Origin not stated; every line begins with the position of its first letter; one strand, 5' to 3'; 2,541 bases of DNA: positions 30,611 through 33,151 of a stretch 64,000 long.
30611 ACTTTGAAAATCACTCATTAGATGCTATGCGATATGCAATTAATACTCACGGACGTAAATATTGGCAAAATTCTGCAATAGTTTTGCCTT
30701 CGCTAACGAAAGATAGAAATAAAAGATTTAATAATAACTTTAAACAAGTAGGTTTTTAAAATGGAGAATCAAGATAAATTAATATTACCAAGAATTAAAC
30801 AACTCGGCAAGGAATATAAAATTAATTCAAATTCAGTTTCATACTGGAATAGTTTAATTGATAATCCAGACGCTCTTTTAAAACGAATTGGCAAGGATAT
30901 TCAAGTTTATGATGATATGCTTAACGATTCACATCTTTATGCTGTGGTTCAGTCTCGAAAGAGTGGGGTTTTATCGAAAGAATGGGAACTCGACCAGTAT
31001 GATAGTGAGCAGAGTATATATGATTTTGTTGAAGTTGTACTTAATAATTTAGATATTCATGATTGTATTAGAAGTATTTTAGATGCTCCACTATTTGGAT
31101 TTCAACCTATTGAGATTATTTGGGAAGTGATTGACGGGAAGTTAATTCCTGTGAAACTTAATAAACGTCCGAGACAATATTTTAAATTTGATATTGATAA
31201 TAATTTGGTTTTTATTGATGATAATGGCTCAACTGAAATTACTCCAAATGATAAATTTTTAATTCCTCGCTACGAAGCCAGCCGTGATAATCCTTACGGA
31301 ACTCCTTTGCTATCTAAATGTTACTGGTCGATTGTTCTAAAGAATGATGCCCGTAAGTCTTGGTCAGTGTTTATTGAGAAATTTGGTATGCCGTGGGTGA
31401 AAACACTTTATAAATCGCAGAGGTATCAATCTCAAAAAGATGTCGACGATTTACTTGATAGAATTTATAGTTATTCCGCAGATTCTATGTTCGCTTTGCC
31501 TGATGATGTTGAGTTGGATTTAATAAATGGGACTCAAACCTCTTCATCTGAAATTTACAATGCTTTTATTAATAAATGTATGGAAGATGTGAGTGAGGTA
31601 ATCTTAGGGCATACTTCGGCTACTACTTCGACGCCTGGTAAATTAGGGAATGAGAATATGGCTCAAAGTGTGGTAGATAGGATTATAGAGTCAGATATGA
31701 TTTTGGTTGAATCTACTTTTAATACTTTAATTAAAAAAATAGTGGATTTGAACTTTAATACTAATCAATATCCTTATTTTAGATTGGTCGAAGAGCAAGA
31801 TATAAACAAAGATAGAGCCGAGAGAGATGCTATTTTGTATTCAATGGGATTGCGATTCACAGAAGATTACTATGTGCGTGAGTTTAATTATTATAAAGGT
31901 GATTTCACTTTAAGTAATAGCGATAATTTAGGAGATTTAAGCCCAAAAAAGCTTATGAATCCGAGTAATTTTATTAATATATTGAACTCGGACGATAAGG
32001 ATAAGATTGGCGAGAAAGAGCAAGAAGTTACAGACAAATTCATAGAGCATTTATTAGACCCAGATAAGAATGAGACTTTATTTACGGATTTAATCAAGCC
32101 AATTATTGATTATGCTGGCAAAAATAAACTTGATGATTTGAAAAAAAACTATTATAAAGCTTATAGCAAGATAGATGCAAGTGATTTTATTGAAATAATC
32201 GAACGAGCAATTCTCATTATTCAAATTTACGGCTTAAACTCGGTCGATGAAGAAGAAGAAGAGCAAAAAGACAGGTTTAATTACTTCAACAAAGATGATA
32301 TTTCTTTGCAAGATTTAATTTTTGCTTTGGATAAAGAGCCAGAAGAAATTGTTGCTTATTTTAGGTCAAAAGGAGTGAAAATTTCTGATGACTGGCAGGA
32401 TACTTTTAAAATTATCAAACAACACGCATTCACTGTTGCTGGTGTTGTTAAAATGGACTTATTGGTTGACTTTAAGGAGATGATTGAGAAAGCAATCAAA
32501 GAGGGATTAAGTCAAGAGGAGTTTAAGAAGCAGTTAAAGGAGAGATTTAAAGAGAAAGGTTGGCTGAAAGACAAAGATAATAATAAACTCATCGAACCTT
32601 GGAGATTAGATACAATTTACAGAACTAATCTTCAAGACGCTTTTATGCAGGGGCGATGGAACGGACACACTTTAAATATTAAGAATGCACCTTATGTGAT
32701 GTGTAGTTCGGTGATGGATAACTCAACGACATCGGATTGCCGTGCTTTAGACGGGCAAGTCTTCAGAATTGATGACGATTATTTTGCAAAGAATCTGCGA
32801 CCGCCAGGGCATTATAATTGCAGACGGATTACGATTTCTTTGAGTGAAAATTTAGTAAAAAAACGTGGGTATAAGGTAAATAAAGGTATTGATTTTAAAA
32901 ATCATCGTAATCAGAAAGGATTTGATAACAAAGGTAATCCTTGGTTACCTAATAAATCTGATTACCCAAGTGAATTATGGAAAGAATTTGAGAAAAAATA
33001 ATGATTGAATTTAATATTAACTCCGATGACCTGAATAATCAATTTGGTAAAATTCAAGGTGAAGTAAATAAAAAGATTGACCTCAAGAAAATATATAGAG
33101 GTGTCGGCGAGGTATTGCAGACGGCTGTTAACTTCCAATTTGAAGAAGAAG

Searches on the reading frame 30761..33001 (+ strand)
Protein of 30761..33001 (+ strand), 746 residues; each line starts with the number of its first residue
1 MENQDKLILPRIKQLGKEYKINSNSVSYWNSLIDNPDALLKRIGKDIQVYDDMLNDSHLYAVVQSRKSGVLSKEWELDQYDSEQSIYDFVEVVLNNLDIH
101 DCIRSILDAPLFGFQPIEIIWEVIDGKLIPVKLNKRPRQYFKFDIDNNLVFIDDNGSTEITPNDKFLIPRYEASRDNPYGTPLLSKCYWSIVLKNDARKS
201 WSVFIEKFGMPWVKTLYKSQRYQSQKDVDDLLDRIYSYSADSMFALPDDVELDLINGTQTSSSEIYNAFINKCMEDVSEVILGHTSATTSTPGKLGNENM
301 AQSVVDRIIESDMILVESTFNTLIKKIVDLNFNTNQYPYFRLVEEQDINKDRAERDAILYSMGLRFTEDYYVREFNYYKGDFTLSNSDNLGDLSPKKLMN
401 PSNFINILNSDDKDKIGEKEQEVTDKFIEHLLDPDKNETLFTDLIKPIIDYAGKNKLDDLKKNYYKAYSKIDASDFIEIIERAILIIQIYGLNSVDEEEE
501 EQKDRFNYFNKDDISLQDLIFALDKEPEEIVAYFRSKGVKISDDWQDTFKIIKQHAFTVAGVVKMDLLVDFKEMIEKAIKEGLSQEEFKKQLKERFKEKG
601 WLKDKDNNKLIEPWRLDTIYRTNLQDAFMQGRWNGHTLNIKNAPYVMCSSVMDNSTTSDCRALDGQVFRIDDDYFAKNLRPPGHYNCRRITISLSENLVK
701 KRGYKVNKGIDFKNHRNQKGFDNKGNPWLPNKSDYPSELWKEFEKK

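Call 94: search_protein_families(library=phrogs, proteins=[window:30761-33001:+], max_evalue=0.00001)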
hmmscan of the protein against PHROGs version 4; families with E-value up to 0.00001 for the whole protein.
window:30761-33001:+ (746 aa): 8 families
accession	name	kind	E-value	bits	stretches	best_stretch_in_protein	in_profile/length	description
phrog_113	-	head and packaging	1.4e-82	279.5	1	10-617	35-591/1272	portal protein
phrog_220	-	head and packaging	2e-55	189.4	1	456-710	848-1081/1338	minor head protein and DNA pilot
phrog_10231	-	unknown function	5.3e-14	53.3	1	246-494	2-253/256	-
phrog_28631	-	unknown function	2.1e-12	47.4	1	553-710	59-210/550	-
phrog_241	-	head and packaging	1.7e-09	38.3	1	644-689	226-268/679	head morphogenesis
phrog_4728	-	head and packaging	1.4e-07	31.7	1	567-694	184-299/591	head morphogenesis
phrog_31661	-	unknown function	4.7e-06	28.1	1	32-101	41-110/113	-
phrog_19194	-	unknown function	5.3e-06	26.4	1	616-701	123-207/438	-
